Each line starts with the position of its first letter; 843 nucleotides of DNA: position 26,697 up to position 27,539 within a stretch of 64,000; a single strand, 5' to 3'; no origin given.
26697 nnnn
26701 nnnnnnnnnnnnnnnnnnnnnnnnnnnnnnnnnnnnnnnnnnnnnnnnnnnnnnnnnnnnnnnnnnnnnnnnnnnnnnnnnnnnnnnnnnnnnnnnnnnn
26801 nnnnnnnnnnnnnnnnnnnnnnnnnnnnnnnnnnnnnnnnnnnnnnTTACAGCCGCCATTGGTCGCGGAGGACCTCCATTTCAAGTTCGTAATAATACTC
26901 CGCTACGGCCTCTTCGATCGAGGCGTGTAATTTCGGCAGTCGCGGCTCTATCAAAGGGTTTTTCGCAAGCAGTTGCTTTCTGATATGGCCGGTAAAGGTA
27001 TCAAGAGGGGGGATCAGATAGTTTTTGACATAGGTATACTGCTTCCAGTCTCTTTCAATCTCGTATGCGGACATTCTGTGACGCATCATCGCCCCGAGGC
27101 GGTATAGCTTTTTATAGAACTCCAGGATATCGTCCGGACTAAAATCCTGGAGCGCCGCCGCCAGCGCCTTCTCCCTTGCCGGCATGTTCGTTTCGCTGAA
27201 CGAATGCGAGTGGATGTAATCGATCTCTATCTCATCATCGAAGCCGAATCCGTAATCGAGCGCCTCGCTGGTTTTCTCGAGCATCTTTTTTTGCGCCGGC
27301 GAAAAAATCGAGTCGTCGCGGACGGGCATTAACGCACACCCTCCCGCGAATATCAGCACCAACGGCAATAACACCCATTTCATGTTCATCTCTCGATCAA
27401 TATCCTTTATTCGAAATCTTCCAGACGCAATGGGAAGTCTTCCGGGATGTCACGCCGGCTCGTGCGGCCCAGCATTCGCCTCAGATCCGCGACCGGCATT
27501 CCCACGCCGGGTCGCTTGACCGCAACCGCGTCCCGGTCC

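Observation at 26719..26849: Orphan CIRCE embedded in a self-contained promoter-CIRCE-terminator mini-unit: candidate HrcA-regulated small RNA or antisense heat-shock switch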

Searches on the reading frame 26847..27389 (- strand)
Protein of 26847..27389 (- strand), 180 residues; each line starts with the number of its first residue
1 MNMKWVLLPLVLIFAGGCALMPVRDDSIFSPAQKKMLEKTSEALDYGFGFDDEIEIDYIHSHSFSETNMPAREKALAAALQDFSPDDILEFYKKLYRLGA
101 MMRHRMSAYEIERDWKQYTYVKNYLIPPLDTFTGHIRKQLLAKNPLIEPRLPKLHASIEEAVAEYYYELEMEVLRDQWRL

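Call 9: search_protein_families(library=pfam, proteins=[window:26847-27389:-])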
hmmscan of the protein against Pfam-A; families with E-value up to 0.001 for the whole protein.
window:26847-27389:- (180 aa): 0 families

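Call 10: find_encoding_contigs(protein=window:26847-27389:-, flank=3000, max_places=6)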
Protein window:26847-27389:- (180 aa): no gene with exactly this product is on record in the collection.

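Call 11: find_homologous_proteins(query=window:26850-27389:-)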
Query window:26850-27389:- (180 aa): 8 proteins with E <= 0.001 among 276 candidates.
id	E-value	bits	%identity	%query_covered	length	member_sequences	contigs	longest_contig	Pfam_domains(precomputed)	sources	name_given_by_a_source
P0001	1.5e-101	356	100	89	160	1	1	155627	-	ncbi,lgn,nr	ncbi:MAG TPA: hypothetical protein VLM75_06200 [Spirochaetota bacterium]|nr:hypothetical protein [Sp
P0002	4.8e-95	335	81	99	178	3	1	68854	-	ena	-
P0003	4.3e-93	328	80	99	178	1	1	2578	-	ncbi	-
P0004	1.0e-89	317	75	100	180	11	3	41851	-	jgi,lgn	jgi:hypothetical protein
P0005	3.1e-87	309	70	100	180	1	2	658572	-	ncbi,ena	-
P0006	3.0e-83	296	68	100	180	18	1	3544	-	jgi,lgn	jgi:hypothetical protein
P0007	9.7e-83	295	68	100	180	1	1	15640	-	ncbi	-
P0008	2.1e-75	271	63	100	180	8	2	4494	-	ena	-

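Call 12: find_encoding_contigs(protein=P0002, flank=4000, max_places=3)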
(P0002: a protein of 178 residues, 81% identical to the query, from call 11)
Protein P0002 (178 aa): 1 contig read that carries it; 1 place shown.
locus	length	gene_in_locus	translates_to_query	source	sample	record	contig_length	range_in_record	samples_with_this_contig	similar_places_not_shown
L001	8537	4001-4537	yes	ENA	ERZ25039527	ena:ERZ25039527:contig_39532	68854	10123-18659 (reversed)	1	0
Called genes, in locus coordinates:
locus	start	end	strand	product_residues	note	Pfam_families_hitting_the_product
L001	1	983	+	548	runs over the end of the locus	PF00512:HisKA, PF02518:HATPase_c, PF00072:Response_reg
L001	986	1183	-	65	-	-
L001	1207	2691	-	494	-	PF00370:FGGY_N, PF02782:FGGY_C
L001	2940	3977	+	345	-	PF03102:NeuB, PF08666:SAF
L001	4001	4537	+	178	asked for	-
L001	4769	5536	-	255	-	PF09339:HTH_IclR, PF01614:IclR_C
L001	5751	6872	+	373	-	PF06050:HGD-D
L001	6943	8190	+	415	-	PF06050:HGD-D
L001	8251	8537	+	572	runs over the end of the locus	PF00501:AMP-binding, PF13193:AMP-binding_C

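Call 13: find_encoding_contigs(protein=P0004, flank=4000, max_places=3)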
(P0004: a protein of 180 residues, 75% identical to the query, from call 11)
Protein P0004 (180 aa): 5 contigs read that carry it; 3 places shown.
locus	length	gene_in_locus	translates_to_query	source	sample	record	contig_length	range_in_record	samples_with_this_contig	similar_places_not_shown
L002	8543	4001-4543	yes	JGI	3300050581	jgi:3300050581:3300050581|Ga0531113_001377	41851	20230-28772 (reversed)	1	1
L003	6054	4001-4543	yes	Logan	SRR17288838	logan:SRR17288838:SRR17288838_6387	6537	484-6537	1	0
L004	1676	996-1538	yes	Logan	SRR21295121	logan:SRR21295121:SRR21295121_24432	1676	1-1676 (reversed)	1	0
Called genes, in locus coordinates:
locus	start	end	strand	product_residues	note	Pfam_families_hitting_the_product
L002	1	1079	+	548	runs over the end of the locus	PF00512:HisKA (weak), PF02518:HATPase_c, PF00072:Response_reg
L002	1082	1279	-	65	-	-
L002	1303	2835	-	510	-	PF00370:FGGY_N, PF02782:FGGY_C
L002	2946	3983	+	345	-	PF03102:NeuB, PF08666:SAF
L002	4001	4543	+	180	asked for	-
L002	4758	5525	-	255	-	PF09339:HTH_IclR, PF01614:IclR_C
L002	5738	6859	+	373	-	PF06050:HGD-D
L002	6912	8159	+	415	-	PF06050:HGD-D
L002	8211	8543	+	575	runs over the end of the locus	PF00501:AMP-binding, PF13193:AMP-binding_C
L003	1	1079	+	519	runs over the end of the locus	?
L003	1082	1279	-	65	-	-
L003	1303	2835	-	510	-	PF00370:FGGY_N, PF02782:FGGY_C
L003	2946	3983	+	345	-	PF03102:NeuB, PF08666:SAF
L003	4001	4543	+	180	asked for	-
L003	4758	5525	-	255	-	PF09339:HTH_IclR, PF01614:IclR_C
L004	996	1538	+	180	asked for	-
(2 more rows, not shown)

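Call 14: find_encoding_contigs(protein=P0005, flank=4000, max_places=3)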
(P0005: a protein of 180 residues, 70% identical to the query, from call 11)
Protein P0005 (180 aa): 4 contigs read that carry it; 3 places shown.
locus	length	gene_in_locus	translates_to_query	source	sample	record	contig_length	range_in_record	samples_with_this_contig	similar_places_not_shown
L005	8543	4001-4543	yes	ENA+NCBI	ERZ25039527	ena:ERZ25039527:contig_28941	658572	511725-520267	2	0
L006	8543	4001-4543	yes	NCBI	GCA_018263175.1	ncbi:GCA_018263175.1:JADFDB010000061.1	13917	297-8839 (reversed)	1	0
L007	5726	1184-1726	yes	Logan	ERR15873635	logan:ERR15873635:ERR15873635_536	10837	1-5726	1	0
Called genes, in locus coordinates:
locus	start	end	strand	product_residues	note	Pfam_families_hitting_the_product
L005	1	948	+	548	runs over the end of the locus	PF00512:HisKA, PF02518:HATPase_c, PF00072:Response_reg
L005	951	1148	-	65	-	-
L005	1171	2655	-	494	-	PF00370:FGGY_N, PF02782:FGGY_C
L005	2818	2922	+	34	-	-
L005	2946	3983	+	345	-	PF03102:NeuB, PF08666:SAF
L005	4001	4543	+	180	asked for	-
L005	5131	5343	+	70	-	PF19807:DUF6290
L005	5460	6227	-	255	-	PF09339:HTH_IclR, PF01614:IclR_C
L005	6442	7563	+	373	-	PF06050:HGD-D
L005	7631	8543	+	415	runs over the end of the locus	PF06050:HGD-D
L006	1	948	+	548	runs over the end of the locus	PF00512:HisKA, PF02518:HATPase_c, PF00072:Response_reg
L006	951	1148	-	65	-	-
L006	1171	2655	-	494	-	PF00370:FGGY_N, PF02782:FGGY_C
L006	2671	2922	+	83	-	-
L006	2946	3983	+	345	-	PF03102:NeuB, PF08666:SAF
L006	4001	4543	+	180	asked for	-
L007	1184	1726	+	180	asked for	-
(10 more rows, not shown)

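Call 15: find_encoding_contigs(protein=P0007, flank=4000, max_places=3)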
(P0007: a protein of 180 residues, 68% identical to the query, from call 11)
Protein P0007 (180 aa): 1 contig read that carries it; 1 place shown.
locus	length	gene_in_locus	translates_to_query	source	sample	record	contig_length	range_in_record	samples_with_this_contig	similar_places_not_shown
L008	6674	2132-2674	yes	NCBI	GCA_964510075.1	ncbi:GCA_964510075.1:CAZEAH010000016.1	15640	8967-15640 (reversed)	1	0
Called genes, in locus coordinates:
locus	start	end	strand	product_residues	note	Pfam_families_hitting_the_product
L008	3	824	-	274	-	?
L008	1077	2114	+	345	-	PF03102:NeuB, PF08666:SAF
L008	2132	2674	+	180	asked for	-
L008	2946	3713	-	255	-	PF09339:HTH_IclR, PF01614:IclR_C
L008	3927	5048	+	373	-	PF06050:HGD-D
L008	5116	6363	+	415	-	PF06050:HGD-D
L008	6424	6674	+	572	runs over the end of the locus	PF00501:AMP-binding, PF13193:AMP-binding_C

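Call 17: find_encoding_contigs(protein=P0008, flank=4000, max_places=3)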
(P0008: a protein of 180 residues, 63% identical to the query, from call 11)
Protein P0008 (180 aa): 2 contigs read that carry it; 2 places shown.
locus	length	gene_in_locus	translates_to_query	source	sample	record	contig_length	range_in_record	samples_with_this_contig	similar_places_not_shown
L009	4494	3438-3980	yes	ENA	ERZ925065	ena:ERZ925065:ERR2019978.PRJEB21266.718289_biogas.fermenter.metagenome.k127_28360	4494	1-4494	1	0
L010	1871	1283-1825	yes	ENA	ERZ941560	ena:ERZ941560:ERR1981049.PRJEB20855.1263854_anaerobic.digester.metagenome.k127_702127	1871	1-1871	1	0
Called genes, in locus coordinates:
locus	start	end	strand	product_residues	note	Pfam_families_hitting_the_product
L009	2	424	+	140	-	?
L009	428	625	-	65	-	-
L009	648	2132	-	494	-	PF00370:FGGY_N, PF02782:FGGY_C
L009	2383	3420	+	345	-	PF03102:NeuB, PF08666:SAF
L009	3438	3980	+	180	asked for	-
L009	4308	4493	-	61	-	?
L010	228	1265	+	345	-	PF03102:NeuB, PF08666:SAF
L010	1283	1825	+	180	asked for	-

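Call 18: find_encoding_contigs(protein=P0006, flank=4000, max_places=3)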
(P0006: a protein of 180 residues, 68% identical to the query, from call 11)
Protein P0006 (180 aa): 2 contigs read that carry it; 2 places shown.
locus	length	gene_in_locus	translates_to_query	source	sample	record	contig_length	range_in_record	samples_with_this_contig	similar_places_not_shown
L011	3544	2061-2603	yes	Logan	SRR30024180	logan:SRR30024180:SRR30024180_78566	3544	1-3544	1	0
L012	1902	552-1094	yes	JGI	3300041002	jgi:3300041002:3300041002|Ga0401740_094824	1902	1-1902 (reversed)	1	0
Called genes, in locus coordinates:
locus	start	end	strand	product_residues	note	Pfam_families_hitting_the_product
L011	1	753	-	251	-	?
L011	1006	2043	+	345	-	PF03102:NeuB, PF08666:SAF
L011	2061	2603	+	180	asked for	-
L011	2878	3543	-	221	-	?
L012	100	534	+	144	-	PF03102:NeuB, PF08666:SAF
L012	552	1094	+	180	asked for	-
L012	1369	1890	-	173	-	PF01614:IclR_C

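Call 19: find_encoding_contigs(protein=P0003, flank=4000, max_places=3)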
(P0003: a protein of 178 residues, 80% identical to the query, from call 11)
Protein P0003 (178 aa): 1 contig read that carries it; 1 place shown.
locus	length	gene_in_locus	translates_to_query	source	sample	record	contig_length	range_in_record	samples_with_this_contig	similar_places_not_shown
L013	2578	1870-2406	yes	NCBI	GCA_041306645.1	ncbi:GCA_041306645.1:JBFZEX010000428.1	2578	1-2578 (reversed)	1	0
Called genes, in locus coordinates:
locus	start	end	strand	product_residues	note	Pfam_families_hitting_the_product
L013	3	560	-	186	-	?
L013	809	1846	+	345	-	PF03102:NeuB, PF08666:SAF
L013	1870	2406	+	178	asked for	-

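Call 54: search_protein_families(library=ncbifam, proteins=[window:26850-27389:-], max_evalue=1)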
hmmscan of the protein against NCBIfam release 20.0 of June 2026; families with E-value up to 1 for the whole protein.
window:26850-27389:- (180 aa): 2 families
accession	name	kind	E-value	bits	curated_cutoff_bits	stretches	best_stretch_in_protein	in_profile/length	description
NF004626.0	PRK05967.1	equivalog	0.12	10.9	649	1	83-135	244-297/395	cystathionine beta-lyase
NF011443.0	PRK14869.1-5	equivalog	0.27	9.6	335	1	72-120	398-446/546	putative manganese-dependent inorganic diphosphatase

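Call 59: predict_structure(alignment_id=A3)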
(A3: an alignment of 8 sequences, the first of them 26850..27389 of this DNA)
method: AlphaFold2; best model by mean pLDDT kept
length: 180 residues; sequences in the alignment: 8
mean_pLDDT: 84.9   pTM: 0.79
mean pLDDT of the five models: 84.9, 84.7, 84.1, 82.3, 81.9
residues with pLDDT >= 90: 118; 70-90: 32; 50-70: 9; < 50: 21
segments of 3 or more residues with pLDDT < 50: 1-21
pLDDT, mean of each block of 10 residues (from residue 1): 36 35 69 94 93 89 77 96 96 97 95 96 96 97 96 97 89 82
secondary structure, 60 per line:
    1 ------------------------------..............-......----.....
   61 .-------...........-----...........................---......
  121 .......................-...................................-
elements in order: H31-44 E46-51 E56-61 H69-79 H85-111 H115-143 H145-179
